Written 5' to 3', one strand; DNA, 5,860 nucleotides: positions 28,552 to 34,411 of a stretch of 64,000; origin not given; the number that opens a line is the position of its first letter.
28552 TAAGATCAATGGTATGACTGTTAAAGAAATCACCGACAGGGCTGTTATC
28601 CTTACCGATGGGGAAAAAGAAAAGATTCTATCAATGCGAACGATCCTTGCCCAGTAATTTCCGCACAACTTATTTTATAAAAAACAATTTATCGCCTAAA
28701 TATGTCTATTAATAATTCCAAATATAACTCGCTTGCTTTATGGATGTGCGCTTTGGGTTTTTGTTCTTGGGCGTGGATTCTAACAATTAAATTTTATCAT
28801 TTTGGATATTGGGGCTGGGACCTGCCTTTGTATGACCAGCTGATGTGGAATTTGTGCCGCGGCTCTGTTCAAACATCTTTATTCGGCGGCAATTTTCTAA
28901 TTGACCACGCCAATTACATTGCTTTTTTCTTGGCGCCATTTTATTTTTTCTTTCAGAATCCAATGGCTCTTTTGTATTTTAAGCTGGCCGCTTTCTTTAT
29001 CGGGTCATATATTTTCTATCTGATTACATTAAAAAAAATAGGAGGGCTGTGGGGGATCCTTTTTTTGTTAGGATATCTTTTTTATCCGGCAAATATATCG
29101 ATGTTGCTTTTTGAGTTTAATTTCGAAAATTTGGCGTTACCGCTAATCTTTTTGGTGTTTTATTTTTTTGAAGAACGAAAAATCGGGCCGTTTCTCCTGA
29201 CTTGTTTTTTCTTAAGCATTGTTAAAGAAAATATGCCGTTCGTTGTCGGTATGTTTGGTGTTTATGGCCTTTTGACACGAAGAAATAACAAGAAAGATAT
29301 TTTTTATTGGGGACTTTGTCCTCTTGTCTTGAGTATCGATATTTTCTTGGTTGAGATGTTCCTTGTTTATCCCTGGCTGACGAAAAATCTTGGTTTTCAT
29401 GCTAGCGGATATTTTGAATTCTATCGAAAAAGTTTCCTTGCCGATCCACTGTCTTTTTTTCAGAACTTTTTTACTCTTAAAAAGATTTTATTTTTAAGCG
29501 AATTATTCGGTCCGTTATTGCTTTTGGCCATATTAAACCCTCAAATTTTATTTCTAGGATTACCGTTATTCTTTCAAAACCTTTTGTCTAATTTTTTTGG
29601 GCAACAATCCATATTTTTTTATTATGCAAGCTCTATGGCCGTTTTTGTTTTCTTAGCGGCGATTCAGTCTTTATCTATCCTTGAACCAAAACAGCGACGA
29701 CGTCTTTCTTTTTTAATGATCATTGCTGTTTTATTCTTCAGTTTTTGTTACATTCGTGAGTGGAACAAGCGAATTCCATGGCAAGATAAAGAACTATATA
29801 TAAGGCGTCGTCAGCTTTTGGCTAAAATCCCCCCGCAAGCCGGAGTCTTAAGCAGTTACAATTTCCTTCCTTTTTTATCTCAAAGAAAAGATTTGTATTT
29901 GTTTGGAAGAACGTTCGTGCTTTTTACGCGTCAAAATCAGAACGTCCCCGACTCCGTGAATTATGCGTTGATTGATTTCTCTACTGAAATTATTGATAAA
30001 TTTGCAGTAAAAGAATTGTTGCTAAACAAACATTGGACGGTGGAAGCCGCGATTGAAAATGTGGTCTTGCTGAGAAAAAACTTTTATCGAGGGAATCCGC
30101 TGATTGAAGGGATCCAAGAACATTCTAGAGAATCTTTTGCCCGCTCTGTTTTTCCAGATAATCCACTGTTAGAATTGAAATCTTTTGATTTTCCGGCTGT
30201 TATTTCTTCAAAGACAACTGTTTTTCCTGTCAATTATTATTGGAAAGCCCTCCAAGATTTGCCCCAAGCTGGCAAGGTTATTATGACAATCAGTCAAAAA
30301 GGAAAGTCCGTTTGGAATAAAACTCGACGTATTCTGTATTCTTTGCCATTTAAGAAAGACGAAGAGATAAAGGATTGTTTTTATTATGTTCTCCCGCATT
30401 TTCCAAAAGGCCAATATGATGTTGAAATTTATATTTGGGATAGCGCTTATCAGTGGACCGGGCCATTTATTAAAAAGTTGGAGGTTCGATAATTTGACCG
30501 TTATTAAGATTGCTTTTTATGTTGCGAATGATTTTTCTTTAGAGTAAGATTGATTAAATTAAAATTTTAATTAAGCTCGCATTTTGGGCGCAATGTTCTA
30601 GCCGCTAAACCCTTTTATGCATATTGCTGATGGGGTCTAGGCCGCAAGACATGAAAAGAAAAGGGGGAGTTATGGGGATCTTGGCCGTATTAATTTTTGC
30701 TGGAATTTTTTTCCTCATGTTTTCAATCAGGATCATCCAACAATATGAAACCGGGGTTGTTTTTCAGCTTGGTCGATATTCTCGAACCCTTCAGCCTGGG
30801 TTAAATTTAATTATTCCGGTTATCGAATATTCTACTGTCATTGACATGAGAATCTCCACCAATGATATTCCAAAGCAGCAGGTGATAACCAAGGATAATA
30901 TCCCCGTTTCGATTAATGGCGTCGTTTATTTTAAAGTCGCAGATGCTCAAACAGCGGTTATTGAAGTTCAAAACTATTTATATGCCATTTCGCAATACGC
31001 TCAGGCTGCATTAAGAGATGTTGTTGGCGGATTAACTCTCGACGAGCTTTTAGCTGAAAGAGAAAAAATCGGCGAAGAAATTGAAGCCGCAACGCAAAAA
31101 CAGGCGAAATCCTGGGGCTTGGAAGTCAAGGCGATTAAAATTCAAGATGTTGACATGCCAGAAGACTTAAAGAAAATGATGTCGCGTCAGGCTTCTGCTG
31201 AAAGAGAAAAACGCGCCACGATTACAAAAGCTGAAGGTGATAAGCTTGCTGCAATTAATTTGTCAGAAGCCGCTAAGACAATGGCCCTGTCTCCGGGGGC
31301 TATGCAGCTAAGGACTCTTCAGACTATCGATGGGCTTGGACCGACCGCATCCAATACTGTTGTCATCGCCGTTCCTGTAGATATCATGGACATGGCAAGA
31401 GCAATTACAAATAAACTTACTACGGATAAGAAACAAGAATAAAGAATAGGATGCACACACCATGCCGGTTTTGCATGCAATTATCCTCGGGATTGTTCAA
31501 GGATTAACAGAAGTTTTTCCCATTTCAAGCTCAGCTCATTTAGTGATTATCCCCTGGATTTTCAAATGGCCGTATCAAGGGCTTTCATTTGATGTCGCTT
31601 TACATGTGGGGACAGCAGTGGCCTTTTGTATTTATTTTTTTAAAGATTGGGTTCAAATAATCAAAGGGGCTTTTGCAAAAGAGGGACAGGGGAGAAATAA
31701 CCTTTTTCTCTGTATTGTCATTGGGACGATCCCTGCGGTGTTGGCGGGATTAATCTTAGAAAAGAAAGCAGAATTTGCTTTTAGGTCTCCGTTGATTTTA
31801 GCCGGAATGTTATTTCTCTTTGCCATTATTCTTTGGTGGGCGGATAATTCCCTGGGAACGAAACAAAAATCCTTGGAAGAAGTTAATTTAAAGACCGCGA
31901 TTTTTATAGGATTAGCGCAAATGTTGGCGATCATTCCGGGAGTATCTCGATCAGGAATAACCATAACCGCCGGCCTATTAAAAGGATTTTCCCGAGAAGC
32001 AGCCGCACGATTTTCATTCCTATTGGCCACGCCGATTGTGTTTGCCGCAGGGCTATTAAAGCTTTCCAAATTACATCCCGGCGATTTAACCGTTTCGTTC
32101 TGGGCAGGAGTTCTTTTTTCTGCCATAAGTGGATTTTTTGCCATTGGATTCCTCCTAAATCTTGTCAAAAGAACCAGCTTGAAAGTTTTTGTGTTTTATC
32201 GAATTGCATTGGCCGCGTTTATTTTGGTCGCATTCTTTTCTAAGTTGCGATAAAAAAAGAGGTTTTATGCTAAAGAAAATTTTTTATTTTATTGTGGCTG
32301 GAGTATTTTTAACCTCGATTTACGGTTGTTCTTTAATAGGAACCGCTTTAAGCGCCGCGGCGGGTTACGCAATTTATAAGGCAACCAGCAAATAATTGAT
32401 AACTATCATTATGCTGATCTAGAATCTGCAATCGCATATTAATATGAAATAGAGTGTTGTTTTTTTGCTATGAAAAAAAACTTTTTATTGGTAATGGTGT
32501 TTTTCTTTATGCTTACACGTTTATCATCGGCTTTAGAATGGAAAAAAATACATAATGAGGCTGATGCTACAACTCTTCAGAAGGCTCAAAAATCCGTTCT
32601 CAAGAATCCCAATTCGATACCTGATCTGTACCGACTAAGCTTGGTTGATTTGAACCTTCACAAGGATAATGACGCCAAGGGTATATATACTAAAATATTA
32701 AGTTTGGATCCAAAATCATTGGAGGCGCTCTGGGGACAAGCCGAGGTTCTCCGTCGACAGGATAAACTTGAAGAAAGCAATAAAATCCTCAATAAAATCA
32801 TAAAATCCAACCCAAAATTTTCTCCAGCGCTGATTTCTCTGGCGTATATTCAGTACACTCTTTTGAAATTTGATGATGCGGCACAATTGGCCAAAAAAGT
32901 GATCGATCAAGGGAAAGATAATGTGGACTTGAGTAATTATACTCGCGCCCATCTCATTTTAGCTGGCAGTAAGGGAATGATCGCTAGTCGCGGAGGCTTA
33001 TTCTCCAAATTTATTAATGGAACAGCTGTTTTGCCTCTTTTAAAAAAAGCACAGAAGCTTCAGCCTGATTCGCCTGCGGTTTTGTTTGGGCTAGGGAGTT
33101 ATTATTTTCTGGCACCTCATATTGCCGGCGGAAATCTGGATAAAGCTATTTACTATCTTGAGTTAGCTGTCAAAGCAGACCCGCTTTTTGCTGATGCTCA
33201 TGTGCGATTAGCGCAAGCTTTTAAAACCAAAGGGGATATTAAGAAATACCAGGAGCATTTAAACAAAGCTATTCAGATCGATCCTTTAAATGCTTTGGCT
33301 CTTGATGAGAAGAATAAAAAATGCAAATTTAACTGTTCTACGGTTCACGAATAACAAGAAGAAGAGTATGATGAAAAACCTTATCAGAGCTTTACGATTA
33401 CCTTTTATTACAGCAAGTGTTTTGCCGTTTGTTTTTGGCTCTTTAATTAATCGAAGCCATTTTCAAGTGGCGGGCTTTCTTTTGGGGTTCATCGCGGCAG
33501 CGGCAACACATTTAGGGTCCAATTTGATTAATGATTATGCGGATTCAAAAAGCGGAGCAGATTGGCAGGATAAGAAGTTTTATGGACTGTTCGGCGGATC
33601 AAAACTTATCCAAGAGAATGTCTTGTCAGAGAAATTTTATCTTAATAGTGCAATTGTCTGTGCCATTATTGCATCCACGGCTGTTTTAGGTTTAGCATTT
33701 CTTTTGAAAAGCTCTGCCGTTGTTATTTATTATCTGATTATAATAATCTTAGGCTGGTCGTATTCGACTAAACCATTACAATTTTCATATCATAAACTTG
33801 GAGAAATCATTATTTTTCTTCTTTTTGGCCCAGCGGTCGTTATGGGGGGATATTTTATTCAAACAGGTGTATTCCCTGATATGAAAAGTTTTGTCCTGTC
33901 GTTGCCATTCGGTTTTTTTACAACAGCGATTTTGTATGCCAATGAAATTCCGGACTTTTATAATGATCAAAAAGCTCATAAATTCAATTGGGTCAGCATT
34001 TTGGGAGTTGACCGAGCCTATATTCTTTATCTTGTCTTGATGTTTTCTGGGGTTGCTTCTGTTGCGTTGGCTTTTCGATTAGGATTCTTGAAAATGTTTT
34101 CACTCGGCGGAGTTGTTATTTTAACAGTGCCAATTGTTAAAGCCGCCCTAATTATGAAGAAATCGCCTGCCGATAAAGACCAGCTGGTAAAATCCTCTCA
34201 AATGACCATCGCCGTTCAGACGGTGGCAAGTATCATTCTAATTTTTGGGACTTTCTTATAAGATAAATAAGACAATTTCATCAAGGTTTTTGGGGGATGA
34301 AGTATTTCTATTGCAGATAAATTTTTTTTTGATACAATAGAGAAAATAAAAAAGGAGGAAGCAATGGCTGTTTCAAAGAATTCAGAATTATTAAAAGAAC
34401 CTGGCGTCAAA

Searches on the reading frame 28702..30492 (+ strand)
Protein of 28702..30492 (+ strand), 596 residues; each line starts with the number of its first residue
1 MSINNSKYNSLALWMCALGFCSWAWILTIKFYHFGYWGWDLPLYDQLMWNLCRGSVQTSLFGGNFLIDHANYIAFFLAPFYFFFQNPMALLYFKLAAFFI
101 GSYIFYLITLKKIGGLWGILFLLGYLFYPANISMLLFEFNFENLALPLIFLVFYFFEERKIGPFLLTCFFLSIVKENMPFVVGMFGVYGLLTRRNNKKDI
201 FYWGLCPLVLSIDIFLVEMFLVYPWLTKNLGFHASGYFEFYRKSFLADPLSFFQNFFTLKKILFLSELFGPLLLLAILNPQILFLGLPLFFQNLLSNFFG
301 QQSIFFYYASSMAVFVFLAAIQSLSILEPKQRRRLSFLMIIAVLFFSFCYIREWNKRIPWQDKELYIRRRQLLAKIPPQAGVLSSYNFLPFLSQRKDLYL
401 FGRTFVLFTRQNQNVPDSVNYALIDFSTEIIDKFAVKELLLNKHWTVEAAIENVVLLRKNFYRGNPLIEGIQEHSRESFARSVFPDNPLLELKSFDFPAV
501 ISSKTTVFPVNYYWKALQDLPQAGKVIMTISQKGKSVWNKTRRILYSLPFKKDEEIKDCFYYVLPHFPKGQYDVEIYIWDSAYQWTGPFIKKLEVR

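Call 54: search_protein_families(library=pfam, proteins=[window:28702-30492:+], max_evalue=0.00001)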
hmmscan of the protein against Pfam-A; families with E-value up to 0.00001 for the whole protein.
window:28702-30492:+ (596 aa): 1 family
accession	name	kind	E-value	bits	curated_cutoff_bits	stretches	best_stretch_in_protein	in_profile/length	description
PF09852.15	DUF2079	-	1.3e-39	137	28.2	1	37-455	8-458/459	Predicted membrane protein (DUF2079)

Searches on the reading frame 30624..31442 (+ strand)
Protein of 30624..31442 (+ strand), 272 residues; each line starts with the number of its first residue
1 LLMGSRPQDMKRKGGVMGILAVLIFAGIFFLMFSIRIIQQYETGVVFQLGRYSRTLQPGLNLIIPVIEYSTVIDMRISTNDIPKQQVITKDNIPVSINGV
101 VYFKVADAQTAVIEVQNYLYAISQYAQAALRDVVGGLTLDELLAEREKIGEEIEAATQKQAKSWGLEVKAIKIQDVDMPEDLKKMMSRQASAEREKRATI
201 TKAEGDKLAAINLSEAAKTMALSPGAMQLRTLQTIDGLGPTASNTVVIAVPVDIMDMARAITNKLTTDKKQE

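Call 54: search_protein_families(library=pfam, proteins=[window:30624-31442:+], max_evalue=0.00001)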
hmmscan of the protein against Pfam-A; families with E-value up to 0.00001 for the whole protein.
window:30624-31442:+ (272 aa): 2 families
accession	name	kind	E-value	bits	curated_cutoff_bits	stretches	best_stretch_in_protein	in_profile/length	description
PF01145.31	Band_7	-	2.5e-41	142.1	23.6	1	37-207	2-176/176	SPFH domain / Band 7 family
PF13421.11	Band_7_1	-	9.8e-07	29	24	1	112-192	130-209/211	SPFH domain-Band 7 family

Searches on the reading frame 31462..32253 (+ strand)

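Call 54: search_protein_families(library=pfam, proteins=[window:31462-32253:+], max_evalue=0.00001)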
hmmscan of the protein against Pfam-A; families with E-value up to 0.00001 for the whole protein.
window:31462-32253:+ (263 aa): 1 family
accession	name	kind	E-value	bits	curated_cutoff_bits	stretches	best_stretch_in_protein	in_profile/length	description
PF02673.24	BacA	-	9.1e-79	265.2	33.4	1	6-252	1-256/257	Bacitracin resistance protein BacA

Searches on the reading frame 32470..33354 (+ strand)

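Call 54: search_protein_families(library=pfam, proteins=[window:32470-33354:+], max_evalue=0.00001)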
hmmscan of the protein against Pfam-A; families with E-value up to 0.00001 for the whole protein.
window:32470-33354:+ (294 aa): 13 families
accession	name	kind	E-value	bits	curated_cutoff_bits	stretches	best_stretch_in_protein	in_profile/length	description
PF14559.12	TPR_19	-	7e-15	55.5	25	0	68-120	9-60/68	Tetratricopeptide repeat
PF13428.12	TPR_14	-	4.3e-13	49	23.5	0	218-250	12-44/44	Tetratricopeptide repeat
PF07719.23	TPR_2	-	2.7e-12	46.2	27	0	241-274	1-34/34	Tetratricopeptide repeat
PF13431.12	TPR_17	-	7.2e-12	45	24.4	0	107-135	2-30/34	Tetratricopeptide repeat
PF13432.12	TPR_16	-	3.3e-11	43.9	32.7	0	189-238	18-62/65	Tetratricopeptide repeat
PF25062.1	ARM_TT21_N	-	2.6e-10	40.9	40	1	48-137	133-221/222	Tetratricopeptide repeat protein 21 N-terminal ARM repeat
PF13174.12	TPR_6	-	2.9e-10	40.5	26.3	0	85-116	1-32/33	Tetratricopeptide repeat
PF13181.12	TPR_8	-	1.5e-09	37.7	25.7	0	241-272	1-32/34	Tetratricopeptide repeat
PF13414.12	TPR_11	-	1.1e-08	35.1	26.8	0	219-255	6-42/42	TPR repeat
PF25060.1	ARM_TT21_2nd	-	8.6e-08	32.4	27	0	96-153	200-257/270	Tetratricopeptide repeat protein 21 second ARM domain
PF12569.14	NatA_aux_su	-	4.1e-06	26.4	33.3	0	208-271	192-256/515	N-terminal acetyltransferase A, auxiliary subunit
PF12895.13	ANAPC3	-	6.2e-06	26.9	27.2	0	64-142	3-80/82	Anaphase-promoting complex, cyclosome, subunit 3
PF23914.1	TPR_CcmH_CycH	-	7.8e-06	26.3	42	0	47-143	47-146/158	Cytochrome c-type biogenesis protein H TPR domain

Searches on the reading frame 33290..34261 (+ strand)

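Call 54: search_protein_families(library=pfam, proteins=[window:33290-34261:+], max_evalue=0.00001)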
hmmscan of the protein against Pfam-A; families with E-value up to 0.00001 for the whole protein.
window:33290-34261:+ (323 aa): 1 family
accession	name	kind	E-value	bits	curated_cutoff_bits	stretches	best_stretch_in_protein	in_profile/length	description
PF01040.23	UbiA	-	1.4e-24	87.2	34.2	1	44-299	2-242/250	UbiA prenyltransferase family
